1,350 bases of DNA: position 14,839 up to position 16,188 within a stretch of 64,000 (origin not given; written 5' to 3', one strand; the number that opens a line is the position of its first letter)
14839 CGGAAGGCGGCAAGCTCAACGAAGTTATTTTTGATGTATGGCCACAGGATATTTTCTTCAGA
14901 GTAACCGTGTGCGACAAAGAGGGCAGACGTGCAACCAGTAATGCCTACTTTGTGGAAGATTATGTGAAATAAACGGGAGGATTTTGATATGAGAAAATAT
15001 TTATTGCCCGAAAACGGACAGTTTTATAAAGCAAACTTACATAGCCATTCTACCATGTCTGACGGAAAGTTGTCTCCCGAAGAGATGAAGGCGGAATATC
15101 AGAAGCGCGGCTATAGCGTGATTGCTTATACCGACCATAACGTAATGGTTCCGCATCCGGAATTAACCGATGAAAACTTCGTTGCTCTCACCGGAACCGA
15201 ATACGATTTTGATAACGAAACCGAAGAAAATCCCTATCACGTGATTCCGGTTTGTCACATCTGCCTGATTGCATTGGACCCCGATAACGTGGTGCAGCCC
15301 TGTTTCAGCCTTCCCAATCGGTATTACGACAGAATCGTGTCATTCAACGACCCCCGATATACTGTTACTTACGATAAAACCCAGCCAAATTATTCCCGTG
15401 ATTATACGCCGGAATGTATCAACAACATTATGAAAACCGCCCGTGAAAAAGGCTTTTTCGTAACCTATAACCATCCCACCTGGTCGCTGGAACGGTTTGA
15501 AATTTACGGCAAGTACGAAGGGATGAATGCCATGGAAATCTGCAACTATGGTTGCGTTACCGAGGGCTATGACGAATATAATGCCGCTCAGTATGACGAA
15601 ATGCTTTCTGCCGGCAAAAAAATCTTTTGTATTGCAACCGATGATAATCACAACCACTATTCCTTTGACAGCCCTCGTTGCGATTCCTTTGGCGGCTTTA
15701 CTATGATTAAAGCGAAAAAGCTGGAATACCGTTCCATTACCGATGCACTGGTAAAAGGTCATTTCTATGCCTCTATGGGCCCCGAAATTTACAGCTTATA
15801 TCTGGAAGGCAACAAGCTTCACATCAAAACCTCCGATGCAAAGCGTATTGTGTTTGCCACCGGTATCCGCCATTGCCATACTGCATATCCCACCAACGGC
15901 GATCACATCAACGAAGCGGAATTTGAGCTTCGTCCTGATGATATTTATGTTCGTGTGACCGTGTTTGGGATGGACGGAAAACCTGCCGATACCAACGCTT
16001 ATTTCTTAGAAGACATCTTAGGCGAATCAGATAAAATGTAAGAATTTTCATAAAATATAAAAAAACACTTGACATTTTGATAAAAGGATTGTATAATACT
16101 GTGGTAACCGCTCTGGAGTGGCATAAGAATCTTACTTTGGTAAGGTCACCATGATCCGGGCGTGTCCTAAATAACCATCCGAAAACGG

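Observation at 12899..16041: Three tandem PHP-family metallohydrolase paralogs with mosaic similarity (gene conversion signature)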

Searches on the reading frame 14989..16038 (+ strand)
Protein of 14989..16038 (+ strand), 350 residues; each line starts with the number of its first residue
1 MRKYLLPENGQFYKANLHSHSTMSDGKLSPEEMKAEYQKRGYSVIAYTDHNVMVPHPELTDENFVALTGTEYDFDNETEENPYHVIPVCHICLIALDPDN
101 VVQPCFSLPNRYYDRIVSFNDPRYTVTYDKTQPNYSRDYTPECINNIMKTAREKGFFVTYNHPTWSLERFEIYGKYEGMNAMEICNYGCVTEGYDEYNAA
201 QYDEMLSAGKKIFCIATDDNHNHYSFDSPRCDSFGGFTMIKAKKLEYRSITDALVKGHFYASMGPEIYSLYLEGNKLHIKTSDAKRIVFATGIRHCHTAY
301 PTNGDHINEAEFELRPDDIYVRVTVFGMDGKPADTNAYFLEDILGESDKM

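Call 4: search_protein_families(library=pfam, proteins=[window:14989-16038:+], max_evalue=0.1)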
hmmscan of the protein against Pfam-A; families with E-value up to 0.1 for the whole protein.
window:14989-16038:+ (350 aa): 1 family
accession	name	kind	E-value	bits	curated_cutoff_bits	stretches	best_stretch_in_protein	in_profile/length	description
PF02811.25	PHP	-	2.9e-07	31.4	26.4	1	17-193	2-132/164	PHP domain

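Call 5: search_protein_families(library=ncbifam, proteins=[window:14989-16038:+], max_evalue=0.1)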
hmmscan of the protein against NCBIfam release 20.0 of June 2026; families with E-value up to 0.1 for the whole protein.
window:14989-16038:+ (350 aa): 8 families
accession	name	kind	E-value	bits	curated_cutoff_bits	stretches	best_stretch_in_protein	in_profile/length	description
NF038032.1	CehA_McbA_metalo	domain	1.1e-23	84.2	80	1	12-280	2-232/315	CehA/McbA family metallohydrolase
NF041577.1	nside_bi_sphtase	equivalog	2.2e-07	30.3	400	1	14-53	3-42/276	3',5'-nucleoside bisphosphate phosphatase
NF006375.0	PRK08609.1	equivalog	3.3e-06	25.9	426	1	14-52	336-374/571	DNA polymerase/3'-5' exonuclease PolX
NF047791.1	RNaseRnm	equivalog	7.4e-06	25.4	375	1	16-53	4-41/275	RNase RNM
NF004981.0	PRK06361.1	equivalog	4.3e-05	23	117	1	16-56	3-43/217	histidinol phosphate phosphatase domain-containing protein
NF005928.0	PRK07945.1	equivalog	0.0019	17.6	250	1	13-51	98-136/337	PHP domain-containing protein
NF041661.1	Cycl_ph_dihydrol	equivalog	0.0027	17.1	500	1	16-52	1-37/259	phosphoribosyl 1,2-cyclic phosphate 1,2-diphosphodiesterase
NF045780.1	TrlF_fam_ATP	equivalog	0.019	13.7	350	1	11-89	4-90/944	TrlF family AAA-like ATPase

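Call 9: search_solved_structures(query=window:14989-16038:+, max_evalue=1, show_alignments=1)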
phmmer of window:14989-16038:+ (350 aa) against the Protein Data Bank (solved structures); distinct sequences matched with E-value up to 1: 7.
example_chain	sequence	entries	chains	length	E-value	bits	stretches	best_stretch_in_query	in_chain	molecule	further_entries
3e38_A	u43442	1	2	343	0.01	18.3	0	13-58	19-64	two-domain protein containing predicted PHP-like metal-dependent phosphoesterase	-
7ug9_A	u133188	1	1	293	0.23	13.9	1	16-54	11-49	5'-3' exoribonuclease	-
1ywy_A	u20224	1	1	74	0.28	13.6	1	232-291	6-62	hypothetical protein PA2021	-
3au2_A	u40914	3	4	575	0.44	13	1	13-54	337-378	DNA polymerase beta family (X family)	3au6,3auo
3b0y_A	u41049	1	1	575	0.44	13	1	13-54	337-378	DNA polymerase beta family (X family)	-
3b0x_A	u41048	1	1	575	0.44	12.9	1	13-54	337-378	DNA polymerase beta family (X family)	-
2anu_A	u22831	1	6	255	0.69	12.3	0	12-52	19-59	hypothetical protein TM0559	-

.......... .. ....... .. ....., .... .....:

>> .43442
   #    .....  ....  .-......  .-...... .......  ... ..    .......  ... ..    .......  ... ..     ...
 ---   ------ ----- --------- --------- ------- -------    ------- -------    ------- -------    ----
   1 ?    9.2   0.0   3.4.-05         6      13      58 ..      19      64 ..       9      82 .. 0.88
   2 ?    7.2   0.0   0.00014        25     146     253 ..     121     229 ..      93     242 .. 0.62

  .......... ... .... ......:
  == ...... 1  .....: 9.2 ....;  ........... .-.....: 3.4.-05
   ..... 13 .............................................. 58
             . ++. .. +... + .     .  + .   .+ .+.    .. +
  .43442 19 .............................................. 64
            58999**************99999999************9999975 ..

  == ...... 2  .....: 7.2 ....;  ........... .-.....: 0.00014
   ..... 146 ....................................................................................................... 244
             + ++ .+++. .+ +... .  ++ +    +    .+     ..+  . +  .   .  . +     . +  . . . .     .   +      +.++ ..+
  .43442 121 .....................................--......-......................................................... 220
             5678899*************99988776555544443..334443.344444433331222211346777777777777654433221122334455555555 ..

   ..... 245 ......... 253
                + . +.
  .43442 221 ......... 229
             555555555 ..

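Call 11: find_homologous_proteins(query=window:14989-16038:+, max_evalue=1e-10)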
Query window:14989-16038:+ (350 aa): 3390 proteins with E <= 1e-10 among 5558 candidates; the best 120 are listed.
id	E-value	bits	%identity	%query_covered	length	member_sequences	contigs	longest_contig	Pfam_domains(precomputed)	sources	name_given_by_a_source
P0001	1.1e-219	747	90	99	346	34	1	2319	PF02811.27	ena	-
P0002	6.3e-197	672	82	99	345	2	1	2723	PF02811.27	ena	-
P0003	1.2e-196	671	81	98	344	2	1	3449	PF02811.27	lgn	-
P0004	5.4e-192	656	79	98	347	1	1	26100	PF02811.27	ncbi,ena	-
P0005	1.3e-190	651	79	99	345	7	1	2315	PF02811.27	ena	-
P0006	1.2e-188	645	78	98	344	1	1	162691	PF02811.27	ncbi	-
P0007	1.1e-187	642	77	98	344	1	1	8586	PF02811.27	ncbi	-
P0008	4.9e-161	554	67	98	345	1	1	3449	PF02811.27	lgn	-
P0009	6.5e-156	537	67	98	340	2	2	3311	PF02811.27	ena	-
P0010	4.1e-154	531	68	98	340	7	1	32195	PF02811.27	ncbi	-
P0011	9.0e-154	530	68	98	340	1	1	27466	PF02811.27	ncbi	-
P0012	1.3e-153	530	68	98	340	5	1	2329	PF02811.27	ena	-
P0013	3.1e-153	528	67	99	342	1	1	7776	PF02811.27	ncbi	-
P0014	4.1e-153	528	67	98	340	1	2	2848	PF02811.27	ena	-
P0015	4.4e-153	528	68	98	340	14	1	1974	PF02811.27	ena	-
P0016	2.7e-152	525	67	99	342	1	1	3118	PF02811.27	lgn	-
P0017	1.1e-151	523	66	98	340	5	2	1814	PF02811.27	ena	-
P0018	8.3e-151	520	66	98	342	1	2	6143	PF02811.27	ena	-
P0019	3.0e-150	518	65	98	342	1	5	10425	PF02811.27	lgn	-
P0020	3.0e-149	515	68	98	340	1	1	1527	PF02811.27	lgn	-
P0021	6.8e-145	501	63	98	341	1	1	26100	PF02811.27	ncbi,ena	-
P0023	6.9e-144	498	63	98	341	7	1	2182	PF02811.27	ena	-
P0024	1.8e-139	483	60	98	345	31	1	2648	PF02811.27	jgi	-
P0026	7.4e-129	448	56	98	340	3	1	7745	PF02811.27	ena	-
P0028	5.0e-127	442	57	98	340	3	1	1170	PF02811.27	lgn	-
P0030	5.0e-125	436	55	98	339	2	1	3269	PF02811.27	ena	-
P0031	1.4e-124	434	55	98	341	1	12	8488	PF02811.27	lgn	-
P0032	2.0e-124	434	55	99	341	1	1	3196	PF02811.27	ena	-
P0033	5.2e-124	432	56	98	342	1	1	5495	PF02811.27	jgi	-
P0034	7.3e-124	432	55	98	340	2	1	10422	PF02811.27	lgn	-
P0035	1.7e-123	431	54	99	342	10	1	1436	PF02811.27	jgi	jgi:hypothetical protein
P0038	2.7e-122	427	54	98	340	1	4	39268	PF02811.27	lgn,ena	-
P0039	2.9e-122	426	55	99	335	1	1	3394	PF02811.27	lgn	-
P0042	1.1e-121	425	56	99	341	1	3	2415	PF02811.27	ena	-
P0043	1.8e-121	424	53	98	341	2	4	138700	PF02811.27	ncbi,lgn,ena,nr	ncbi:MAG: PHP domain-containing protein [Clostridia bacterium]|nr:PHP domain-containing protein [Clo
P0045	5.5e-121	422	56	98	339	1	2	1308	PF02811.27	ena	-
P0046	5.5e-121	422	56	98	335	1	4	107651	PF02811.27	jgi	-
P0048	7.3e-121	422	54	98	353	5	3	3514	PF02811.27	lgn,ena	-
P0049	1.2e-120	421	54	99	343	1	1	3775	PF02811.27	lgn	-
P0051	1.5e-120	421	53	99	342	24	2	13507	PF02811.27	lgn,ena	-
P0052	1.6e-120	421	55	98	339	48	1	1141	PF02811.27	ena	-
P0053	1.7e-120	421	52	98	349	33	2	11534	PF02811.27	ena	-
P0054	1.9e-120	420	53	99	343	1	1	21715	PF02811.27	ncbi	-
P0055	2.0e-120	420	55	98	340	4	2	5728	PF02811.27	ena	-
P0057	2.9e-120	420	55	98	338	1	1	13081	PF02811.27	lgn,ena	-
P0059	9.5e-120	418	52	99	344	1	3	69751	PF02811.27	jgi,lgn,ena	-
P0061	1.5e-119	417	56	99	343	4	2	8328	PF02811.27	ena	-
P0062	1.6e-119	417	53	99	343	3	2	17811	PF02811.27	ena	-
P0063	1.7e-119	417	52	98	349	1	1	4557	PF02811.27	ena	-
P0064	2.0e-119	417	54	99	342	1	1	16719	PF02811.27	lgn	-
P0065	2.5e-119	417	53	98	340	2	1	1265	PF02811.27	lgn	-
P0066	2.6e-119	417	52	98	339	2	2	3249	PF02811.27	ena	-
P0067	3.4e-119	416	53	99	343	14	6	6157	PF02811.27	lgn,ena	-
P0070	6.9e-119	415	53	99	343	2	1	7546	PF02811.27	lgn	-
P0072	1.8e-118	414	54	98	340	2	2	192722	PF02811.27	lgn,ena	-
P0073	1.8e-118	414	54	99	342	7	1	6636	PF02811.27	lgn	-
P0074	2.4e-118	414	54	98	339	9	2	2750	PF02811.27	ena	-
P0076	2.5e-118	414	55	98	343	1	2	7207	PF02811.27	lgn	-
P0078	3.1e-118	413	53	98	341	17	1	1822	PF02811.27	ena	-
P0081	3.9e-118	413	54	98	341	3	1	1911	PF02811.27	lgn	-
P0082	5.0e-118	413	54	98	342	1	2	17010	PF02811.27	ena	-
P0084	6.7e-118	412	53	98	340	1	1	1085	PF02811.27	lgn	-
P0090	1.7e-117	411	53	98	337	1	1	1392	PF02811.27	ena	-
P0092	2.3e-117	410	51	98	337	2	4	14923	PF02811.27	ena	-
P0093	3.1e-117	410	55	98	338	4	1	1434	PF02811.27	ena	-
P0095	3.9e-117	410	54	98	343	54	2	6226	PF02811.27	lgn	-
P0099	1.1e-116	408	54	98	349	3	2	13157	PF02811.27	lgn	-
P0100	1.2e-116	408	53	98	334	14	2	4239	PF02811.27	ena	-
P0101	1.2e-116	408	53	98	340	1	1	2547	PF02811.27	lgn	-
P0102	1.3e-116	408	53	98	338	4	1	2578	PF02811.27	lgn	-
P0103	1.3e-116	408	53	99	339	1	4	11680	PF02811.27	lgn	-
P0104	1.9e-116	407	53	98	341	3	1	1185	PF02811.27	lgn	-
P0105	2.0e-116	407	53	98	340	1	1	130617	PF02811.27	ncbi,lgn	-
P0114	5.3e-116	406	52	98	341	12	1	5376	PF02811.27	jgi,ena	-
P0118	8.8e-116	405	54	98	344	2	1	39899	PF02811.27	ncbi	-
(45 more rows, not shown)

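Call 23: find_encoding_contigs(protein=P0043, flank=6000, max_places=4)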
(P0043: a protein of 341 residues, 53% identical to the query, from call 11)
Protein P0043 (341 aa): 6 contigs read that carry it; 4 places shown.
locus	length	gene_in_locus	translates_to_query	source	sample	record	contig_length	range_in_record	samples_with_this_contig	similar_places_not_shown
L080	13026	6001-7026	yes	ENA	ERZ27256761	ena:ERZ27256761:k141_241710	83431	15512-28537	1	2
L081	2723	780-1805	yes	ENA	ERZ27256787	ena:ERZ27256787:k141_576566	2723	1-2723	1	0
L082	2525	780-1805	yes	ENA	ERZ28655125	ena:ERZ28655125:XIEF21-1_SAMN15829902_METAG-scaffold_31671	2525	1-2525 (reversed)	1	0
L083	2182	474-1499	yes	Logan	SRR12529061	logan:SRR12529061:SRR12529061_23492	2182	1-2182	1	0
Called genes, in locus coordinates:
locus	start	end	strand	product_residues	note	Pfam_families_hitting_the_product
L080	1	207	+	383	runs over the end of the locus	PF07728:AAA_5 (weak), PF00004:AAA (faint)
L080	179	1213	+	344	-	-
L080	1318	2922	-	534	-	PF01293:PEPCK_ATP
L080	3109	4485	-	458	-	PF00206:Lyase_1, PF10415:FumaraseC_C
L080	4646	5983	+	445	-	PF01546:Peptidase_M20, PF07687:M20_dimer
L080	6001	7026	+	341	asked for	PF02811:PHP (weak)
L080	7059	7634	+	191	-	-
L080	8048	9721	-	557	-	PF13320:GH123_cat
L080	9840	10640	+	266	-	PF12833:HTH_18, PF00165:HTH_AraC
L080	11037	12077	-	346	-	-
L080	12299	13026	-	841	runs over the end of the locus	PF01261:AP_endonuc_2, PF00501:AMP-binding, PF13193:AMP-binding_C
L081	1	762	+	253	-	?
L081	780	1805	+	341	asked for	PF02811:PHP (weak)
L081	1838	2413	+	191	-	-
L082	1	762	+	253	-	?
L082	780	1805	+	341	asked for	PF02811:PHP (weak)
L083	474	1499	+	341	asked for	PF02811:PHP (weak)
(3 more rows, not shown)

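Call 30: predict_structure(alignment_id=A2)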
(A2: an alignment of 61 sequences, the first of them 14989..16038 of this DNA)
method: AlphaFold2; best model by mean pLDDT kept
length: 350 residues; sequences in the alignment: 61
mean_pLDDT: 96.0   pTM: 0.93
mean pLDDT of the five models: 96.0, 95.5, 94.7, 94.4, 94.3
residues with pLDDT >= 90: 332; 70-90: 12; 50-70: 5; < 50: 1
segments of 3 or more residues with pLDDT < 50: none
pLDDT, mean of each block of 10 residues (from residue 1): 96 99 98 98 99 98 99 92 92 98 97 95 93 95 98 99 95 97 98 94 95 98 96 98 99 99 98 97 98 96 97 96 98 97 69
secondary structure, 60 per line:
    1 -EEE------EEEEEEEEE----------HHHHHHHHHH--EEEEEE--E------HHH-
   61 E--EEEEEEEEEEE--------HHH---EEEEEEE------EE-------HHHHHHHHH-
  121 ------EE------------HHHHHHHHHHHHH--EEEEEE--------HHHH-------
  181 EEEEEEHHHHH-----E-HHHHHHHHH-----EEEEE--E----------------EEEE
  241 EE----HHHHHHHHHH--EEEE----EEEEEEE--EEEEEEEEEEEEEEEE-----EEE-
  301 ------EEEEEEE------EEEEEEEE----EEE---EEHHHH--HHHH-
elements in order: E2-4 E11-19 H30-39 E42-47 E64-74 E89-95 H111-119 H141-153 E156-161 H170-173 E181-186 H187-191 H199-207 E213-217 E237-242 H247-256 E259-262 E267-273 E276-291 E297-299 E307-313 E320-327 E332-334 H340-343 H346-349
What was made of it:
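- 14989..16041 (+): P3, 350 aa. It is the last gene of the array and the type retained in every array variant found. The AlphaFold2 model has pLDDT 96 (call 30).
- On PHP superfamily (PF02811): The AF2 model has pLDDT 96 (call 30).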

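Call 34: fold_search(model_id=the predicted structure, library=pdb)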
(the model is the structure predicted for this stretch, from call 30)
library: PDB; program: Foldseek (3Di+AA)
matches with E <= 10: 1087; with E <= 0.001: 22
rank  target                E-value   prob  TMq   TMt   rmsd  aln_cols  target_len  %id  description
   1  3e38_B                4.2e-11  1.00  0.45  0.45  10.6       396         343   14  CRYSTAL STRUCTURE OF A TWO-DOMAIN PROTEIN CONTAINING PREDICTED PHP-LIKE METAL-DEPENDENT PHOSPHOESTERASE (BVU_3505) FRO (released 2008-10-07)
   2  3e38_A                1.6e-10  1.00  0.44  0.45  11.0       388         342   15  CRYSTAL STRUCTURE OF A TWO-DOMAIN PROTEIN CONTAINING PREDICTED PHP-LIKE METAL-DEPENDENT PHOSPHOESTERASE (BVU_3505) FRO (released 2008-10-07)
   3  2anu_E                1.4e-07  1.00  0.38  0.58   8.0       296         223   16  Crystal structure of Predicted metal-dependent phosphoesterase (PHP family) (tm0559) from THERMOTOGA MARITIMA at 2.40  (released 2005-10-18)
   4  2anu_B                2.5e-07  1.00  0.39  0.59   7.5       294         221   16  Crystal structure of Predicted metal-dependent phosphoesterase (PHP family) (tm0559) from THERMOTOGA MARITIMA at 2.40  (released 2005-10-18)
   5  2anu_C                2.5e-07  1.00  0.38  0.57   8.1       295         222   16  Crystal structure of Predicted metal-dependent phosphoesterase (PHP family) (tm0559) from THERMOTOGA MARITIMA at 2.40  (released 2005-10-18)
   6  2anu_D                5.1e-07  1.00  0.39  0.59   8.0       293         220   15  Crystal structure of Predicted metal-dependent phosphoesterase (PHP family) (tm0559) from THERMOTOGA MARITIMA at 2.40  (released 2005-10-18)
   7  7ug9                  5.5e-07  1.00  0.35  0.57   6.9       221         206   16  Crystal structure of RNase AM PHP domain (released 2022-08-31)
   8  2anu_A                6.1e-07  1.00  0.39  0.59   6.1       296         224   15  Crystal structure of Predicted metal-dependent phosphoesterase (PHP family) (tm0559) from THERMOTOGA MARITIMA at 2.40  (released 2005-10-18)
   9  2anu_F                9.8e-07  1.00  0.39  0.58   7.5       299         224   15  Crystal structure of Predicted metal-dependent phosphoesterase (PHP family) (tm0559) from THERMOTOGA MARITIMA at 2.40  (released 2005-10-18)
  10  9etk                  1.0e-06  1.00  0.37  0.46   9.7       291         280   14  Crystal structure of Vibrio cholerae RNase AM (released 2024-09-11)
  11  3o0f                  2.0e-06  1.00  0.36  0.43   9.0       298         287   14  Crystal structure of a putative metal-dependent phosphoesterase (BAD_1165) from bifidobacterium adolescentis atcc 15703  (released 2010-08-25)
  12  3e0f                  1.4e-05  1.00  0.35  0.42  10.3       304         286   13  Crystal structure of a putative metal-dependent phosphoesterase (bad_1165) from bifidobacterium adolescentis atcc 15703  (released 2008-09-02)
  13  2yb1                  6.2e-05  1.00  0.34  0.41   9.9       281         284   13  Structure of an amidohydrolase from Chromobacterium violaceum (EFI target EFI-500202) with bound Mn, AMP and phosphate. (released 2011-03-16)
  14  5fkv_A                1.2e-04  1.00  0.32  0.11   7.1       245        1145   11  cryo-EM structure of the E. coli replicative DNA polymerase complex bound to DNA (DNA polymerase III alpha, beta, epsi (released 2015-11-25)
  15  7pu7_A                1.4e-04  1.00  0.33  0.13   7.4       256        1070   14  DNA polymerase from M. tuberculosis (released 2022-02-23)
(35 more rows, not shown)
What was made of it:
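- On PHP superfamily (PF02811): Foldseek gives probability 1.0 to 3e38, 2anu, 7ug9, 9etk, 3o0f, 2yb1 and Pol III alpha PHP domains (call 34).
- The C-domain gives FN3-like hits (calls 30, 34).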
